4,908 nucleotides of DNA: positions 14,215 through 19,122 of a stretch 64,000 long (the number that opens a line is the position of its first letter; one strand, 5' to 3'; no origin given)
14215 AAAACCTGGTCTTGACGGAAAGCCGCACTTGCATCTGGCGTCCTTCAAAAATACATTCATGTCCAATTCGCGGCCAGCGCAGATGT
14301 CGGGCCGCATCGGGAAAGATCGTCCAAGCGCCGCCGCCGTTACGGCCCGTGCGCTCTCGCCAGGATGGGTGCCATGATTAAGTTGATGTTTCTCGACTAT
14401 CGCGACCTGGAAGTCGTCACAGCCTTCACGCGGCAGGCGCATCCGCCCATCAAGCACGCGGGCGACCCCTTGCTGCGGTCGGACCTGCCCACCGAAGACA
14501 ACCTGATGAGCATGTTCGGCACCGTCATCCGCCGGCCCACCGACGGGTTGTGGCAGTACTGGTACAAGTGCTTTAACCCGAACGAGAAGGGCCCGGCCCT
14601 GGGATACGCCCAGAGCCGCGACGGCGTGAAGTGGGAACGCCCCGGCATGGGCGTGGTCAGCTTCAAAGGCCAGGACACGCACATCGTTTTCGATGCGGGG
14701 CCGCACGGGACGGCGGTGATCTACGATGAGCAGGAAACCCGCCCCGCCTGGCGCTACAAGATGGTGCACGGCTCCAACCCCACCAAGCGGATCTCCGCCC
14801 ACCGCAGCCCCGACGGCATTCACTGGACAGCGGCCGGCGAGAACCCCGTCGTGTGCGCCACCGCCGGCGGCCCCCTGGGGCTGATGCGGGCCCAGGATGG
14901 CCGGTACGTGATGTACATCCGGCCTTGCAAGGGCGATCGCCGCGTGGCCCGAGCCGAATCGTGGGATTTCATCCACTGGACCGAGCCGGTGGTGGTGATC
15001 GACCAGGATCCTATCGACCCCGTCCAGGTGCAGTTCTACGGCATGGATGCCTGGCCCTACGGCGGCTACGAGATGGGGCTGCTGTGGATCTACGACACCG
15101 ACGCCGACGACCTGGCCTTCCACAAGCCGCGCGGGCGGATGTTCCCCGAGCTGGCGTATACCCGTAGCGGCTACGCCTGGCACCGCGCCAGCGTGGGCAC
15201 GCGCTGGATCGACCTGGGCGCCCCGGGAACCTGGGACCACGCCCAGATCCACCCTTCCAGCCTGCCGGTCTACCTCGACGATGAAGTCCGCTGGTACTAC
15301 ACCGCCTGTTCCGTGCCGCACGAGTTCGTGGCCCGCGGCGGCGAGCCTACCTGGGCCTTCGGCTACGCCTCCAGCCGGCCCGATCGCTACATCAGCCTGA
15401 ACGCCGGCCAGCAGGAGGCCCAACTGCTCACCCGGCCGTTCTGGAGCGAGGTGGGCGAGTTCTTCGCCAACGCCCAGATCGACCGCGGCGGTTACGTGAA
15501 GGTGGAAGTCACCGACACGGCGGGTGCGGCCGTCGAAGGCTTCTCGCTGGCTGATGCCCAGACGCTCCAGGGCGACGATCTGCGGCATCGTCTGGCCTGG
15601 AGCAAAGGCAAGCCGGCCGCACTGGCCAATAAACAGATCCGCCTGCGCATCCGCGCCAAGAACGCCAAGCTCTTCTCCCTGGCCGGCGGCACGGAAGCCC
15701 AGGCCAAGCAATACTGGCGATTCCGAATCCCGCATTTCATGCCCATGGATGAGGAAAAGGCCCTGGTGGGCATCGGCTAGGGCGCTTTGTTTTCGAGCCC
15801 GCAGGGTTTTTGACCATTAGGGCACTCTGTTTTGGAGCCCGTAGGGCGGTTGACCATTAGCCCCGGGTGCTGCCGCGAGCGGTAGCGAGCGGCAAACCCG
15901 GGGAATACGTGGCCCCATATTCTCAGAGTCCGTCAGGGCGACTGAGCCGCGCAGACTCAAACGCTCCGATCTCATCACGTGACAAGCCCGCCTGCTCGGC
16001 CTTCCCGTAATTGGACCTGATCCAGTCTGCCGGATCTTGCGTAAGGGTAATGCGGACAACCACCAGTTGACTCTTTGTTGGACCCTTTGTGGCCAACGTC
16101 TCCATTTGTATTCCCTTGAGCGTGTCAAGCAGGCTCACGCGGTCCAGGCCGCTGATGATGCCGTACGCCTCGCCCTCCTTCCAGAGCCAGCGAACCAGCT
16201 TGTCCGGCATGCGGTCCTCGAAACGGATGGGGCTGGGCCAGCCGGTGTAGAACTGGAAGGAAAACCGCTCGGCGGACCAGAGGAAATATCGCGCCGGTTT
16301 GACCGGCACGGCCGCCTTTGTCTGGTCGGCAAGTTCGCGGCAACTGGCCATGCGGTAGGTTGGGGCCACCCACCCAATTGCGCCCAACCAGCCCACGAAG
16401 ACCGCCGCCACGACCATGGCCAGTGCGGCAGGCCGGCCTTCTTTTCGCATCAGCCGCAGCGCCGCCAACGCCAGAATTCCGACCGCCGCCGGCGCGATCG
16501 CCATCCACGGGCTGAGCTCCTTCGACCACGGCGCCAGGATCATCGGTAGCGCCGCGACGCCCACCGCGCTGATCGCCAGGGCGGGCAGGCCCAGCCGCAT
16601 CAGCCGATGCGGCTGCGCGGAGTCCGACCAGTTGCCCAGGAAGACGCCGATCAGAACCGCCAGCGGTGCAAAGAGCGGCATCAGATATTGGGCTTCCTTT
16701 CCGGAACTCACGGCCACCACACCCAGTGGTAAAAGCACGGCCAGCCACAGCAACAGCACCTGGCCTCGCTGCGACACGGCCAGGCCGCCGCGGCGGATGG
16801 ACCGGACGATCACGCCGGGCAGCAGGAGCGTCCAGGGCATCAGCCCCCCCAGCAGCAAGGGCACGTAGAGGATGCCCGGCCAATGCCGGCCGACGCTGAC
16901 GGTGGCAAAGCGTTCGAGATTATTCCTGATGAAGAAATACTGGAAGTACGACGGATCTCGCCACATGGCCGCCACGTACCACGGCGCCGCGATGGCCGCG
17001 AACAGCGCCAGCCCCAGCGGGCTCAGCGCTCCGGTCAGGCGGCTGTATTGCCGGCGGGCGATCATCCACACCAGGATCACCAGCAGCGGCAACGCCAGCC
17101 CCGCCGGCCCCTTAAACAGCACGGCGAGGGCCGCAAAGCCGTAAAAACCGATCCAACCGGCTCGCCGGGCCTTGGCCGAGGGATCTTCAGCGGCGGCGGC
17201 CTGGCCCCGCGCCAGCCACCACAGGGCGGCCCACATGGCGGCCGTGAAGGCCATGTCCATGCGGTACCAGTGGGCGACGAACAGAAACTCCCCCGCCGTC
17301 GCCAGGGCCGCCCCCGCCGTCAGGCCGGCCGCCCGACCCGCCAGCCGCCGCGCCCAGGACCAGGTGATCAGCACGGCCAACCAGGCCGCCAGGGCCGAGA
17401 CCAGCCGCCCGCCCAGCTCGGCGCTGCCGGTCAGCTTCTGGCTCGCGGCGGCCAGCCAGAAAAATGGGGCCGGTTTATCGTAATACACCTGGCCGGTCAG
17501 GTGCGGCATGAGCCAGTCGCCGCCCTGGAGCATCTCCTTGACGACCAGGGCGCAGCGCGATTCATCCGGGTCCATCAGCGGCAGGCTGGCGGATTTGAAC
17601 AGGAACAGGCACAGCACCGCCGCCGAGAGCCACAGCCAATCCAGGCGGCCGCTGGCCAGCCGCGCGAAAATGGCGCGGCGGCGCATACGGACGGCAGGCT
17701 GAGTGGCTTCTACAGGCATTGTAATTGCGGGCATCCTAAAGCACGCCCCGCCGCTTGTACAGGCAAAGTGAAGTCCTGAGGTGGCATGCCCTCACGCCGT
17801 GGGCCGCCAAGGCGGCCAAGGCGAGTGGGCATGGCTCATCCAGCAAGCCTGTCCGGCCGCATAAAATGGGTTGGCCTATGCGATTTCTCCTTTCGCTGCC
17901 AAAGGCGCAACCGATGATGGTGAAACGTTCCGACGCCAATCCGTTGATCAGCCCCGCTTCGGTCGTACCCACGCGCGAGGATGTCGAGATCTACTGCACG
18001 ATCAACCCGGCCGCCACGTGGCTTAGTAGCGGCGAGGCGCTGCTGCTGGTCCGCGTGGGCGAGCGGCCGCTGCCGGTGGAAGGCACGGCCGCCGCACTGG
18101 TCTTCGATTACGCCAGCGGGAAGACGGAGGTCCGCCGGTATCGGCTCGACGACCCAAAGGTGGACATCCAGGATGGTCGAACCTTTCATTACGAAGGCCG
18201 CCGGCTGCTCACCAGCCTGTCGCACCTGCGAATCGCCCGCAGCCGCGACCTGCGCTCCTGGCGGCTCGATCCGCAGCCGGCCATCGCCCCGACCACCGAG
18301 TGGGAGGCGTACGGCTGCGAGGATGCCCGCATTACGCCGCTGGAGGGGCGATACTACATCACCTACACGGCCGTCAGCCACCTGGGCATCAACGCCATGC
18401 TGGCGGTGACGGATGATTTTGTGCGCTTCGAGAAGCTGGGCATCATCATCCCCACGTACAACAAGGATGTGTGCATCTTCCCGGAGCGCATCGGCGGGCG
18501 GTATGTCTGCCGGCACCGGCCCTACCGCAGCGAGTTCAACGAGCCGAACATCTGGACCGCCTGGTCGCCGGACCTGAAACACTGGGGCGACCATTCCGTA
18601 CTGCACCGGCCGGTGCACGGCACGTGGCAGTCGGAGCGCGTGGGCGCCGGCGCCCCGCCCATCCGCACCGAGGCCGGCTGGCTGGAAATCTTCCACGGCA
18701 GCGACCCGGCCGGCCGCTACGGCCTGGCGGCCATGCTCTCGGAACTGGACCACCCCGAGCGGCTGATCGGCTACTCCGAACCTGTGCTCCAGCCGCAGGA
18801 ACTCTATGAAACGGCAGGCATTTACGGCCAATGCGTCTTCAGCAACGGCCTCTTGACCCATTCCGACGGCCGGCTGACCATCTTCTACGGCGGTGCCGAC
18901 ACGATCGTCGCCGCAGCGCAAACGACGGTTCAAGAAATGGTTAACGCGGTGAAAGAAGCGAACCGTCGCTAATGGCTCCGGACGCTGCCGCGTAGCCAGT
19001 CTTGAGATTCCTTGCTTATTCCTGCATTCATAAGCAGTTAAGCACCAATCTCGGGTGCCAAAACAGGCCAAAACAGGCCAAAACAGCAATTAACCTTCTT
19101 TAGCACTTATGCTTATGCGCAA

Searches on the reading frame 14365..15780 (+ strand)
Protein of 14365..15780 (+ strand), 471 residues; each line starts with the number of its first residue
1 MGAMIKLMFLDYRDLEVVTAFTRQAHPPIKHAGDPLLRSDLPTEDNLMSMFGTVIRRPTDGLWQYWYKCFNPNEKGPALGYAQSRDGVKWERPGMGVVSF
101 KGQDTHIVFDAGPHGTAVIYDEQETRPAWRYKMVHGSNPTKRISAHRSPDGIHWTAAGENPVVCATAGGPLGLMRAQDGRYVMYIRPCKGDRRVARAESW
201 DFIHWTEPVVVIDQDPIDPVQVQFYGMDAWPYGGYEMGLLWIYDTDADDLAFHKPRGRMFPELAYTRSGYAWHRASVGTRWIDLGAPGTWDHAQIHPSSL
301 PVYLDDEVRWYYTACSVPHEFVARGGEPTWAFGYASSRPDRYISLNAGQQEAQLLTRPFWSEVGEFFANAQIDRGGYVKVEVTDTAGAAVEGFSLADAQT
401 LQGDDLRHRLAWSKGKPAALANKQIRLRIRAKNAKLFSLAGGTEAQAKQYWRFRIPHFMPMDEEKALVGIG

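Call 28: search_protein_families(library=pfam, proteins=[window:14365-15780:+], max_evalue=0.001)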
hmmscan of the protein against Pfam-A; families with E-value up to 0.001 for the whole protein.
window:14365-15780:+ (471 aa): 0 families

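Call 72: search_solved_structures(query=window:14365-15780:+, max_evalue=1)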
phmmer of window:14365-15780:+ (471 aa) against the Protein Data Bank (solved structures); distinct sequences matched with E-value up to 1: 0.

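Call 80: search_protein_families(library=ncbifam, proteins=[window:14365-15780:+], max_evalue=0.1)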
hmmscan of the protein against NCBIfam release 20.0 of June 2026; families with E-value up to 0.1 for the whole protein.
window:14365-15780:+ (471 aa): 2 families
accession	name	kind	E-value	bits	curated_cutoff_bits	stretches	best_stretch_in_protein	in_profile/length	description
NF052550.1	BManbPhaseBMBP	equivalog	0.011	15.1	450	0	181-215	103-140/296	beta-1,2-mannobiose phosphorylase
NF058598.1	BetMansidBT3780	equivalog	0.05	12.7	550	0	60-136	140-216/366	beta-1,2-mannosidase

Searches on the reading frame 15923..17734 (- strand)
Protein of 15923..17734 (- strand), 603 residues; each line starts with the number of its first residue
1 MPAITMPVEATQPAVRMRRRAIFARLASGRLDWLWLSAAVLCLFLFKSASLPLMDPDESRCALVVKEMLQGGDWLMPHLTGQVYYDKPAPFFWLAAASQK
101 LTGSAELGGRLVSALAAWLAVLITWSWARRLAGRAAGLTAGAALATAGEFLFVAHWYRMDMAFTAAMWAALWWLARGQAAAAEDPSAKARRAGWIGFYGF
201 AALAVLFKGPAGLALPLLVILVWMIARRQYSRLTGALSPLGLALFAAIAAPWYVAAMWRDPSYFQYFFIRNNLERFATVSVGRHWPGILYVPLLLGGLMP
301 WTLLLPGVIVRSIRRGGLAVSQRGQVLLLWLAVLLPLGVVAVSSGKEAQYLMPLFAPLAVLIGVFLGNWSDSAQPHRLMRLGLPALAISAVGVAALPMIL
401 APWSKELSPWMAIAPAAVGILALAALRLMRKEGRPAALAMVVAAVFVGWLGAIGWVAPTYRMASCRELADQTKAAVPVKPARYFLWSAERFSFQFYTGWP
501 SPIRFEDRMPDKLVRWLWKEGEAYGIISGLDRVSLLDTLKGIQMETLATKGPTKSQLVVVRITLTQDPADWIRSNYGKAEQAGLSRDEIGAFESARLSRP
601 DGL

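Call 24: find_encoding_contigs(protein=window:15923-17734:-, flank=10000, max_places=1)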
Protein window:15923-17734:- (603 aa): no gene with exactly this product is on record in the collection.

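Call 28: search_protein_families(library=pfam, proteins=[window:15923-17734:-], max_evalue=0.001)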
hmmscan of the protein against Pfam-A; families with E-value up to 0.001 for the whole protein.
window:15923-17734:- (603 aa): 1 family
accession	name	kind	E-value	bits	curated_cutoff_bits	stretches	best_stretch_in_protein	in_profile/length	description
PF13231.12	PMT_2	-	5.7e-12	46.6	26.1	1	86-252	1-157/160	Dolichyl-phosphate-mannose-protein mannosyltransferase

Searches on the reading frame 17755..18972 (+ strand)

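Call 28: search_protein_families(library=pfam, proteins=[window:17755-18972:+], max_evalue=0.001)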
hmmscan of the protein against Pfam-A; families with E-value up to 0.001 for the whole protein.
window:17755-18972:+ (405 aa): 2 families
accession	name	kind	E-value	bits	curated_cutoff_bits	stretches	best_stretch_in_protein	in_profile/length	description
PF04041.19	Glyco_hydro_130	-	1.4e-41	143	26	1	157-401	68-320/320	beta-1,4-mannooligosaccharide phosphorylase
PF04616.20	Glyco_hydro_43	-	0.00012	22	32.2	0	154-207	31-86/288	Glycosyl hydrolases family 43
